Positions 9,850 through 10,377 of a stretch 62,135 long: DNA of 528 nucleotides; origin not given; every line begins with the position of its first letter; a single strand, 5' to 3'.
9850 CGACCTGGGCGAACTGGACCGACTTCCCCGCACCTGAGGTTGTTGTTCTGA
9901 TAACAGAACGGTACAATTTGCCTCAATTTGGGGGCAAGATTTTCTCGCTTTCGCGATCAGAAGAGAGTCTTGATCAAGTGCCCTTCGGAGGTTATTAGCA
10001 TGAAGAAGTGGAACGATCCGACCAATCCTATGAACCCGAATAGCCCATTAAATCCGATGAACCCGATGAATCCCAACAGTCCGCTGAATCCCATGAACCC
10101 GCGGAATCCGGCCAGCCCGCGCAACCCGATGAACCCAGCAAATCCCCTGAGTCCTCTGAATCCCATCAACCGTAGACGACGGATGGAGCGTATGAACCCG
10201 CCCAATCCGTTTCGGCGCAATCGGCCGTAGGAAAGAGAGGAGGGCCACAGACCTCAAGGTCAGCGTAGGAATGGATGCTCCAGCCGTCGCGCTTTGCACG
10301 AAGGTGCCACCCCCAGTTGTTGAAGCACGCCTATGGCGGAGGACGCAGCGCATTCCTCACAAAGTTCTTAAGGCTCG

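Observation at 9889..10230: Stand-alone 76-aa protein made of ~17 consecutive X-(N/S)-P triplets plus an Arg-rich tail, with its own promoter-operator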

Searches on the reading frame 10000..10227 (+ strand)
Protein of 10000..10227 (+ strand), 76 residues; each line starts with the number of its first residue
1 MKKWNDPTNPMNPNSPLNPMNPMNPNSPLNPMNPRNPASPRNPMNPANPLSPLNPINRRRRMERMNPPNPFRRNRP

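Call 5: search_protein_families(library=pfam, proteins=[window:10000-10227:+], max_evalue=10)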
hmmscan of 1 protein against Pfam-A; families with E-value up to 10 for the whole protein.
window:10000-10227:+ (76 aa): 4 families
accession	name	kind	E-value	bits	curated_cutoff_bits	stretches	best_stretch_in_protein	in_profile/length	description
PF02948.20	Amelogenin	-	0.0025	18.8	27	1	9-54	113-159/179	Amelogenin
PF08430.17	Forkhead_N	-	0.017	16.2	22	1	9-74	69-131/135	Forkhead N-terminal region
PF25616.1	PhiKZ_gp35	-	0.22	11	35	2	30-57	130-157/271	Bacteriophage PhiKZ capsid decoration protein gp35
PF21784.3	Bflower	-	1.7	9.5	25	1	9-38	70-99/116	4-fold beta flower protein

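Call 7: find_homologous_proteins(query=window:10000-10227:+, max_evalue=0.01)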
Query window:10000-10227:+ (76 aa): 21 proteins with E <= 0.01 among 317 candidates.
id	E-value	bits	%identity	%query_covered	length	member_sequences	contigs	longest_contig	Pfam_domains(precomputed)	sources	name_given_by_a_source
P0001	3.6e-12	64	70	74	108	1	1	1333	-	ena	-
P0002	1.2e-9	56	78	66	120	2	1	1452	-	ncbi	-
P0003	2.1e-9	55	70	61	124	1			-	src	-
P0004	7.2e-8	50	88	22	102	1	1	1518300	-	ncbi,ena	-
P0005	2.6e-5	42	100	20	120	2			-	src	-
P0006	4.0e-5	42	55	82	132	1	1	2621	-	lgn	-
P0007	9.7e-5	40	78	24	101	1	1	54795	-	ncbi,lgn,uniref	ncbi:hypothetical protein [Mycobacterium sp. 852013-50091_SCH5140682]|uniref:hypothetical protein n=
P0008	1.3e-4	40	81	28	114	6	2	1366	-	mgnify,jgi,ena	mgnify:CR=1 FL=1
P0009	2.3e-4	39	47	92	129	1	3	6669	-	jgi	jgi:hypothetical protein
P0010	2.8e-4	39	68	62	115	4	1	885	-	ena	-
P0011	4.0e-4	38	67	20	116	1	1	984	-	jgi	jgi:hypothetical protein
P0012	1.6e-3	37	65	49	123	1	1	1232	-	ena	-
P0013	1.8e-3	36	67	59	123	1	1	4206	-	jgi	jgi:hypothetical protein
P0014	2.3e-3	36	49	57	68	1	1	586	-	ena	-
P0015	2.6e-3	36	67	36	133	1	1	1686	-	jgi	jgi:hypothetical protein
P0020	9.9e-3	34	71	37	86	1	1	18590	-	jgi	jgi:hypothetical protein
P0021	9.9e-3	34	72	38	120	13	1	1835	-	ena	-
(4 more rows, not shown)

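Call 11: find_encoding_contigs(protein=P0001, flank=5000, max_places=4)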
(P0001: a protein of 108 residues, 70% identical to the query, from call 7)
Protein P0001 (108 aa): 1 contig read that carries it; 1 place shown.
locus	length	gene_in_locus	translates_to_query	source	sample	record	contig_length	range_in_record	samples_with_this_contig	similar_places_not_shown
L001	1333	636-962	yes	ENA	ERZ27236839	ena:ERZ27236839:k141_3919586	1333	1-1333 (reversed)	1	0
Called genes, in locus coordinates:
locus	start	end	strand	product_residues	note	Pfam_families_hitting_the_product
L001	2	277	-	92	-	?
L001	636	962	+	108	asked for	-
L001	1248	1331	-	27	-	?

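Call 13: find_related_loci(query=A1, collection=genome_contigs, flank=6000)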
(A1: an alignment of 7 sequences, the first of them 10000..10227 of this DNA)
Query A1 (76 aa) in genome_contigs; peptide patterns used: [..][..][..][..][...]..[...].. (x = any residue, [..] = any of these).
180 stretches matched a pattern; 7 encode a relative of the query (tblastn E <= 1e-3); 7 distinct loci.
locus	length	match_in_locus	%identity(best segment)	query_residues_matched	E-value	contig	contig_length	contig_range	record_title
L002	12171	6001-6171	71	5-72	7e-14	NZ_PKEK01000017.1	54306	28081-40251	MAG: Mycobacterium sp. isolate Actino1 c_000000000225, whole genome shotgun sequence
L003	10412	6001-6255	46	6-73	1e-9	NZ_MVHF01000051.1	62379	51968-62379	Mycobacterium aquaticum strain RW6 NODE_51_length_62379_cov_40.4441, whole genome shotgun sequence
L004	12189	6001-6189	60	5-68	7e-9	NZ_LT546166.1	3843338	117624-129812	Mycolicibacter icosiumassiliensis strain 8WA6, whole genome shotgun sequence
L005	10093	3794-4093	65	6-70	2e-7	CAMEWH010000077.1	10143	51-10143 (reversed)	MAG: uncultured Clostridia bacterium isolate SRR11489746_bin.71_metaWRAP_v1.3_MAG genome assembly, contig: ERZ11466724.9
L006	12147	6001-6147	59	6-57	1e-6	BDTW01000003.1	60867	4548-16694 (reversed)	Bacterium BMS3Bbin13 DNA, contig: NODE_15, whole genome shotgun sequence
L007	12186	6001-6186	52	2-71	4e-6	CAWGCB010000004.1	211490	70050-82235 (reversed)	MAG: uncultured Actinomycetes bacterium isolate MFD03804.bin.2.139 genome assembly, contig: contig_58111, whole genome s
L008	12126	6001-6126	55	19-60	2e-5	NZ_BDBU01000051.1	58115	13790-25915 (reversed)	Nocardia jejuensis NBRC 103114, whole genome shotgun sequence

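Call 14: find_related_loci(query=A1, collection=metagenome_contigs, flank=6000)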
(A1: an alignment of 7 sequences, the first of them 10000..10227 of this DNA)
Query A1 (76 aa) in metagenome_contigs; peptide patterns used: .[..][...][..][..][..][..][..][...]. (x = any residue, [..] = any of these).
277 stretches matched a pattern; 45 encode a relative of the query (tblastn E <= 1e-3); 45 distinct loci.
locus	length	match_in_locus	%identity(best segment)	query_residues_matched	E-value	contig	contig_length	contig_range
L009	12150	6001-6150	78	2-51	4e-15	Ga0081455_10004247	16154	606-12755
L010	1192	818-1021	48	9-69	3e-9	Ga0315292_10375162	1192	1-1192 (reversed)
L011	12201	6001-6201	49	9-68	3e-9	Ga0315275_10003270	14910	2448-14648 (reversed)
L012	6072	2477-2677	49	9-68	3e-9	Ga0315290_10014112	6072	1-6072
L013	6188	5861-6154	47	2-76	5e-9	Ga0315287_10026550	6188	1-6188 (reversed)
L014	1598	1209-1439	44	2-64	5e-9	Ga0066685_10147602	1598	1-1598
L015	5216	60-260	49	9-75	4e-9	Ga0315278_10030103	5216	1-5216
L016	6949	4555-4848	46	2-75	7e-9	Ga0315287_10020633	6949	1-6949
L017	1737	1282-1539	51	5-76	2e-8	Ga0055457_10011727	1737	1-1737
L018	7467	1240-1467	48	5-73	2e-8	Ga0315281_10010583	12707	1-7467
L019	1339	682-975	51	2-76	2e-8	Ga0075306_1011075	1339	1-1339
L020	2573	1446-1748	48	3-76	4e-8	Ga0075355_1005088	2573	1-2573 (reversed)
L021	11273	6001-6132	43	7-57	5e-8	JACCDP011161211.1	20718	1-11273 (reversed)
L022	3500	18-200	46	6-61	4e-8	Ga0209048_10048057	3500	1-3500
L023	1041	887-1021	56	6-64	1e-7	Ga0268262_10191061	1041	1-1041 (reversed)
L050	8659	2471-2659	54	2-57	1e-4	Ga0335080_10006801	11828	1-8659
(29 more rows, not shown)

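Call 18: search_protein_families(library=ncbifam, proteins=[window:10000-10227:+, L009:5995-6255:+, L050:2315-2725:+, P0007, L013:5786-6127:+, P0005, P0006, P0015, P0009, P0020], max_evalue=1)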
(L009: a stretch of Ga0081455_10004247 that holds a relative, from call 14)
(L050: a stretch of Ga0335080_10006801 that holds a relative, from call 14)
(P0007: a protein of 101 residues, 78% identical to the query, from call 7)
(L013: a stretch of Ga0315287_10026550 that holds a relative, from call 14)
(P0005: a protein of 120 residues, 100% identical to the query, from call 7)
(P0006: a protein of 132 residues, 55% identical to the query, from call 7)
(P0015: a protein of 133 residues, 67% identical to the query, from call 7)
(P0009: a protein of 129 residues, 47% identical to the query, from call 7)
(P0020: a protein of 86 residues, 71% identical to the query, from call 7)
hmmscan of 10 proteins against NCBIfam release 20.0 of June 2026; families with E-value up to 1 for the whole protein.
window:10000-10227:+ (76 aa): 1 family
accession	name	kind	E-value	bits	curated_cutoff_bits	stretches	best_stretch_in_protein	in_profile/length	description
NF038253.1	GBS_IgA_bnd_BAC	equivalog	0.045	11.6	1700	1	7-55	836-884/1127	IgA Fc-binding protein BAC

L009:5995-6255:+ (87 aa): 1 family
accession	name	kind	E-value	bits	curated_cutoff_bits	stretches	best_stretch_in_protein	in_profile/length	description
NF038253.1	GBS_IgA_bnd_BAC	equivalog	0.0011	16.9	1700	1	10-80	838-908/1127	IgA Fc-binding protein BAC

L050:2315-2725:+ (137 aa): 0 families

P0007 (101 aa): 0 families

L013:5786-6127:+ (114 aa): 1 family
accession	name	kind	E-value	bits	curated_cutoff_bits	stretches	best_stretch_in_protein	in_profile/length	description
NF038253.1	GBS_IgA_bnd_BAC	equivalog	0.47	8.2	1700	1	42-106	829-893/1127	IgA Fc-binding protein BAC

P0005 (120 aa): 2 families
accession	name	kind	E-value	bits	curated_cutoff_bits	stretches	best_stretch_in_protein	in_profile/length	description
NF006283.1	PRK08455.1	equivalog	0.059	13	187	1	18-94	20-91/182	flagellar basal body-associated protein FliL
NF007299.0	PRK09777.1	equivalog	0.15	11.3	406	1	12-37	109-134/318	Fe(3+) dicitrate ABC transporter permease subunit FecD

P0006 (132 aa): 0 families

P0015 (133 aa): 5 families
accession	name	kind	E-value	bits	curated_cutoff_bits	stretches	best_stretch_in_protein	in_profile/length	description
NF058604.1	RtpA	equivalog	0.00048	20.2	65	1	16-44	10-33/50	anti-TRAP protein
NF052586.1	RnaseECyano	equivalog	0.037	12.4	900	1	7-83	369-445/619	ribonuclease E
NF038253.1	GBS_IgA_bnd_BAC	equivalog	0.28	8.9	1700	1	86-129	841-884/1127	IgA Fc-binding protein BAC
NF008859.0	PRK11893.2-1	equivalog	0.3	9.9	553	1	5-78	143-214/498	methionine--tRNA ligase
TIGR02349.1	DnaJ_bact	equivalog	0.32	10.3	377.2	1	13-46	158-198/354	molecular chaperone DnaJ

P0009 (129 aa): 1 family
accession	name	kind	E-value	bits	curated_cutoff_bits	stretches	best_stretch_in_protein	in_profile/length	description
NF005847.0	PRK07764.2-3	equivalog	0.083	10.7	1670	1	47-111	652-716/1078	DNA polymerase III subunit gamma and tau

P0020 (86 aa): 0 families

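Call 19: search_protein_families(library=pfam, proteins=[L009:5995-6255:+, L050:2315-2725:+, P0007, L013:5786-6127:+, P0005, P0006, P0015, P0009, P0020, P0021], max_evalue=0.1)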
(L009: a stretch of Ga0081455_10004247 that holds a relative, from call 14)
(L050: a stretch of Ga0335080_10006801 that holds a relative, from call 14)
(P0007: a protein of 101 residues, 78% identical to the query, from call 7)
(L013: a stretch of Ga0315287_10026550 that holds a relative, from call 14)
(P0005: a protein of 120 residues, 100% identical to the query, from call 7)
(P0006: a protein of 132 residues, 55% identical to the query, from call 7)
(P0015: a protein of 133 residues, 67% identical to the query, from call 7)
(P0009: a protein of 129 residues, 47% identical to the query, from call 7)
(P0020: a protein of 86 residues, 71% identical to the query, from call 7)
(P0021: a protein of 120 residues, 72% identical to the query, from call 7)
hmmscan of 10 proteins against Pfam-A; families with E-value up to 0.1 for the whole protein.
L009:5995-6255:+ (87 aa): 1 family
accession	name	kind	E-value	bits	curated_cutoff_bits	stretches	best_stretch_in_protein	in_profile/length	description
PF02948.20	Amelogenin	-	0.00015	22.8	27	1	7-50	113-157/179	Amelogenin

L050:2315-2725:+ (137 aa): 1 family
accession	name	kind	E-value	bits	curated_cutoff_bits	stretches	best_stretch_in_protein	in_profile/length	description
PF03706.18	LPG_synthase_TM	-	0.017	15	33.4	1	3-57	148-203/302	Lysylphosphatidylglycerol synthase TM region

P0007 (101 aa): 1 family
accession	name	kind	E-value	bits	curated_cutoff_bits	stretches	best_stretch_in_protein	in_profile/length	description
PF02948.20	Amelogenin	-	0.027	15.5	27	0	68-98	123-153/179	Amelogenin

L013:5786-6127:+ (114 aa): 1 family
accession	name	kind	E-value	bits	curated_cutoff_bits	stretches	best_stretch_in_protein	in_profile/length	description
PF21784.3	Bflower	-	0.052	14.4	25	0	36-78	64-108/116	4-fold beta flower protein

P0005 (120 aa): 1 family
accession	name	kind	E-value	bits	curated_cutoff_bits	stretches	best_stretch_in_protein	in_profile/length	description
PF02948.20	Amelogenin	-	0.0029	18.6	27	1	68-108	112-153/179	Amelogenin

P0006 (132 aa): 0 families

P0015 (133 aa): 1 family
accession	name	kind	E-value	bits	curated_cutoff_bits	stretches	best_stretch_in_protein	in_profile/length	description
PF00684.25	DnaJ_CXXCXGXG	-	0.027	15.2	32.7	1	14-49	14-58/65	DnaJ central domain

P0009 (129 aa): 0 families

P0020 (86 aa): 3 families
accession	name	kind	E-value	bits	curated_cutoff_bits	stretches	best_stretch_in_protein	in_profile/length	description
PF02948.20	Amelogenin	-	0.002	19.2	27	1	5-32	125-152/179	Amelogenin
PF16982.10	Flp1_like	-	0.02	14.8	33.5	1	61-82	10-30/49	Putative Flagellin, Flp1-like, domain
PF20225.4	DUF6584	-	0.09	13.3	27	1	39-81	129-171/171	Family of unknown function (DUF6584)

P0021 (120 aa): 1 family
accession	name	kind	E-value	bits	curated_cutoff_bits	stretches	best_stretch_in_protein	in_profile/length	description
PF02948.20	Amelogenin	-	0.041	14.9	27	1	28-52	128-152/179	Amelogenin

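Call 22: find_homologous_proteins(query=A2, max_evalue=0.001)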
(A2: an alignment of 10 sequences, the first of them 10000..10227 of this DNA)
Query A2 (10 sequences) (76 aa, profile of the alignment): 137 proteins with E <= 0.001 among 8000 candidates; the best 120 are listed.
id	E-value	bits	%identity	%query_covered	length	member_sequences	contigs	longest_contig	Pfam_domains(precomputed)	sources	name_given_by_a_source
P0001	2.3e-31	126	70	74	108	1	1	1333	-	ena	-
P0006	2.7e-30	123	55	82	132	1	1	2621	-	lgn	-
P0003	6.2e-28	115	70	61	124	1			-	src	-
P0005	9.6e-25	105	100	20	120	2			-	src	-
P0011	6.3e-23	99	67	20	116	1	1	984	-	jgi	jgi:hypothetical protein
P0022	1.0e-22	98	74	25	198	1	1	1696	-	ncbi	-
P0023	1.8e-20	91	75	26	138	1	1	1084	-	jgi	jgi:hypothetical protein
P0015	6.4e-19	86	67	36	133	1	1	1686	-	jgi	jgi:hypothetical protein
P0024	4.0e-18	83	90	28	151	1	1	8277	-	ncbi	-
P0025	1.1e-17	82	65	34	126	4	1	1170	-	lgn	-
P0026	1.2e-17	82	61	39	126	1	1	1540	-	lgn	-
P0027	2.8e-17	81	-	-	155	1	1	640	-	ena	-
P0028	1.0e-16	79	78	24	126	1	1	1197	-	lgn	-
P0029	2.1e-16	78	78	24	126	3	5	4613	-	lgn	-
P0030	2.6e-16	77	63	57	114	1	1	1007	-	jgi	jgi:hypothetical protein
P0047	2.0e-12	65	100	14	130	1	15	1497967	-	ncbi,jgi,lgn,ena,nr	ncbi:MAG TPA: hypothetical protein VFA41_04510 [Ktedonobacteraceae bacterium]|jgi:hypothetical prote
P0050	7.7e-12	63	83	16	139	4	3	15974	-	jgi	jgi:hypothetical protein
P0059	1.7e-9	55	44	66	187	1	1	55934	-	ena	-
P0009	1.4e-8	52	47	92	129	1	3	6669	-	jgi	jgi:hypothetical protein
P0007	1.5e-4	40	78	24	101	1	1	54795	-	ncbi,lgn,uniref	ncbi:hypothetical protein [Mycobacterium sp. 852013-50091_SCH5140682]|uniref:hypothetical protein n=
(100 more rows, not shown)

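Call 24: find_encoding_contigs(protein=P0047, flank=4000, max_places=4)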
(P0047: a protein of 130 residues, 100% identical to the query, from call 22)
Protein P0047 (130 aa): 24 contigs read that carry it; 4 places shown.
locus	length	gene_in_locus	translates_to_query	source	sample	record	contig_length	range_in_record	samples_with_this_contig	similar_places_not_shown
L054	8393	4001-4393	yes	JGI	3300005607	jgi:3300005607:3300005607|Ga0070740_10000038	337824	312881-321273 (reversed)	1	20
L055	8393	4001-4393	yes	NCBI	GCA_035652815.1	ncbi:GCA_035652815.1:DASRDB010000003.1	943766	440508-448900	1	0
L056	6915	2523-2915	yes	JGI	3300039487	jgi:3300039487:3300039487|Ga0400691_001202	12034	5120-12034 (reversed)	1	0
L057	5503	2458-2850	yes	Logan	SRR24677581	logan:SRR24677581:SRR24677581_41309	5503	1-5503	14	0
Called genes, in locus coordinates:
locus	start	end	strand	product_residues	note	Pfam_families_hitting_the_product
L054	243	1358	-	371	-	PF04107:GCS2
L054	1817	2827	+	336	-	PF01408:GFO_IDH_MocA, PF02894:GFO_IDH_MocA_C, PF22725:GFO_IDH_MocA_C3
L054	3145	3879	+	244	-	PF04185:Phosphoesterase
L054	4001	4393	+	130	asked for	-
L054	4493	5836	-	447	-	PF01546:Peptidase_M20, PF07687:M20_dimer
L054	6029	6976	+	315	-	PF10604:Polyketide_cyc2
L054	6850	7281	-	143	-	PF05685:Uma2 (weak)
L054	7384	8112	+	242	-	PF04982:TM_HPP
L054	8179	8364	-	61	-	-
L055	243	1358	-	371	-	PF04107:GCS2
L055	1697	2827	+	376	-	PF01408:GFO_IDH_MocA, PF02894:GFO_IDH_MocA_C, PF22725:GFO_IDH_MocA_C3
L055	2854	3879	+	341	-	PF04185:Phosphoesterase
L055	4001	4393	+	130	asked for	-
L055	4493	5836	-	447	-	PF01546:Peptidase_M20, PF07687:M20_dimer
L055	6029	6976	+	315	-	PF10604:Polyketide_cyc2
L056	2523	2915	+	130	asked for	-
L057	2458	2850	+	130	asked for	-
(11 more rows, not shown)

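Call 25: find_encoding_contigs(protein=P0050, flank=4000, max_places=3)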
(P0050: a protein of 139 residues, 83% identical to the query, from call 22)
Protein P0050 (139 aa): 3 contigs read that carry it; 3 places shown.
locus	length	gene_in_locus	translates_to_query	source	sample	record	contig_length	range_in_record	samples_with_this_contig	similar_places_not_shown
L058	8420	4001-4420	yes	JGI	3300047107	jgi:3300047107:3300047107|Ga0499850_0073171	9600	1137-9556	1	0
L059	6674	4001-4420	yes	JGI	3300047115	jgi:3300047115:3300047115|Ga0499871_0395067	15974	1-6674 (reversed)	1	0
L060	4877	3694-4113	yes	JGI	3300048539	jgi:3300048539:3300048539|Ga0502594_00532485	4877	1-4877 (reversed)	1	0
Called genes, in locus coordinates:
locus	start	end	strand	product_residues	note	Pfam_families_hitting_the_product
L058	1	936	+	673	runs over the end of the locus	PF06609:TRI12, PF07690:MFS_1, PF00083:Sugar_tr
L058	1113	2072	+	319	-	-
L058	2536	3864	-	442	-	PF01979:Amidohydro_1, PF07969:Amidohydro_3 (weak), PF12890:DHOase, PF07969:Amidohydro_3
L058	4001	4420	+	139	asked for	-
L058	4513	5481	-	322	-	PF02729:OTCace_N, PF00185:OTCace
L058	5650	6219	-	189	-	PF00156:Pribosyltran, PF14681:UPRTase (weak)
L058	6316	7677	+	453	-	PF01180:DHO_dh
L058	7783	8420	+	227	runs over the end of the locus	?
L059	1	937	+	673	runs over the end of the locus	PF06609:TRI12, PF07690:MFS_1, PF00083:Sugar_tr, PF07690:MFS_1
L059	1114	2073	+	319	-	-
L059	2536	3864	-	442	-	PF01979:Amidohydro_1, PF07969:Amidohydro_3 (weak), PF12890:DHOase, PF07969:Amidohydro_3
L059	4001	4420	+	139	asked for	-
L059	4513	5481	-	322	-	PF02729:OTCace_N, PF00185:OTCace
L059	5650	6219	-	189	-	PF00156:Pribosyltran, PF14681:UPRTase (weak)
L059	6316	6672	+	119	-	?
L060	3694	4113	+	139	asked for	-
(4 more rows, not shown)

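Call 26: find_encoding_contigs(protein=P0059, flank=4000, max_places=3)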
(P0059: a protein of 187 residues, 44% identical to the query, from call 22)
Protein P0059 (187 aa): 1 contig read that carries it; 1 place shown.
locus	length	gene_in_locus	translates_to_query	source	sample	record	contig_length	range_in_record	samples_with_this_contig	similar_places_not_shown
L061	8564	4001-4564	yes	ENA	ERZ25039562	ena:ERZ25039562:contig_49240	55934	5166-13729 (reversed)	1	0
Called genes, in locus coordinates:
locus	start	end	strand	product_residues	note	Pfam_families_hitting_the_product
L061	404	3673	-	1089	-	PF13401:AAA_22 (faint), PF13191:AAA_16, PF13181:TPR_8 (faint), PF13424:TPR_12, PF17874:TPR_MalT (weak)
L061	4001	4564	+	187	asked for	-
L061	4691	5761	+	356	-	PF00515:TPR_1 (faint), PF07719:TPR_2 (weak), PF13432:TPR_16 (weak), PF03703:bPH_2 (weak)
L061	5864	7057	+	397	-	PF01551:Peptidase_M23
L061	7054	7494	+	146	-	-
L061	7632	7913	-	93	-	-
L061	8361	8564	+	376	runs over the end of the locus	-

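Call 47: predict_structure(alignment_id=A3)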
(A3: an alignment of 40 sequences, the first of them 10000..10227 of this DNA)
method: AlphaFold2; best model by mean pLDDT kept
length: 76 residues; sequences in the alignment: 40
mean_pLDDT: 82.4   pTM: 0.50
mean pLDDT of the five models: 82.4, 81.9, 78.7, 76.7, 73.7
residues with pLDDT >= 90: 10; 70-90: 54; 50-70: 12; < 50: 0
segments of 3 or more residues with pLDDT < 50: none
pLDDT, mean of each block of 10 residues (from residue 1): 71 86 89 89 89 87 78 63
secondary structure, 60 per line:
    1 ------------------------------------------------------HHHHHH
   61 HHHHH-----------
elements in order: H55-65

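Call 49: fold_search(model_id=the predicted structure, library=pdb)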
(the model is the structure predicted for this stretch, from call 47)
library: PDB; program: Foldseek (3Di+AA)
matches with E <= 10: 0; with E <= 0.001: 0
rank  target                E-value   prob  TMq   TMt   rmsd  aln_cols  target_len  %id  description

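Call 50: search_protein_representatives(protein=window:10000-10227:+)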
Query: 76 residues. Proteins with E-value up to 0.001 (for the whole library): 711; up to 1e-10: 31; up to 1e-30: 1. The best 150 are listed.
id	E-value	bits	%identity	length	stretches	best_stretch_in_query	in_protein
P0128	9.9e-34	131.2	48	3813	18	5-52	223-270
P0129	2.7e-22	94.8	31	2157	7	6-68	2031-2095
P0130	6.5e-21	90.4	46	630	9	9-57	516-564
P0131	3.6e-20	88.0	29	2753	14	8-55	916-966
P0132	6.7e-19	84.0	71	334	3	6-57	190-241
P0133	1.6e-18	82.8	36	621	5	7-55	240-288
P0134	1.6e-17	79.6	27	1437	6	10-55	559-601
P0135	5.0e-17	78.0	33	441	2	5-57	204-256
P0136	2.1e-16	76.0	39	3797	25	6-55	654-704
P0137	4.0e-16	75.1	31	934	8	6-55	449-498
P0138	1.6e-14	70.0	30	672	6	7-55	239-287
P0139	3.5e-14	68.9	26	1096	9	12-56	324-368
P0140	5.9e-14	68.2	30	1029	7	7-59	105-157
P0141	2.9e-13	66.0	33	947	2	7-57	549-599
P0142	6.1e-13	64.9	33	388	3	7-55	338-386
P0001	1.1e-12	64.1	80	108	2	18-57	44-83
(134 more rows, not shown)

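Call 54: fold_search(model_id=the predicted structure, library=viral)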
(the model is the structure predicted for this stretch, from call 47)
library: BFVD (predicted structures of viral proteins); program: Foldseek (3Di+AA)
matches with E <= 10: 3; with E <= 0.001: 0
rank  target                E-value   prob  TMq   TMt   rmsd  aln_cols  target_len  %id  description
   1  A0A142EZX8            4.3e+00  0.30  0.20  0.11   0.7        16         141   75  (no name in the UniProt tables at hand)
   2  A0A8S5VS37            4.3e+00  0.12  0.21  0.12   7.1        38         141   37  (no name in the UniProt tables at hand)
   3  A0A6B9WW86            9.0e+00  0.25  0.31  0.11   1.4        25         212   48  (no name in the UniProt tables at hand)

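Call 68: search_protein_families(library=padloc, proteins=[window:10000-10227:+, L009:5995-6255:+, P0025, P0047, P0022], max_evalue=0.1)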
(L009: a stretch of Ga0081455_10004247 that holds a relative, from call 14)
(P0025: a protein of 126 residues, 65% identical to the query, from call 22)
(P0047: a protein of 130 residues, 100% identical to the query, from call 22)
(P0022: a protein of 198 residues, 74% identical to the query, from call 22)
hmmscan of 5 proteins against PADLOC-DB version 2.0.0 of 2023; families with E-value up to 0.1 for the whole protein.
window:10000-10227:+ (76 aa): 0 families

L009:5995-6255:+ (87 aa): 0 families

P0025 (126 aa): 0 families

P0047 (130 aa): 0 families

P0022 (198 aa): 0 families
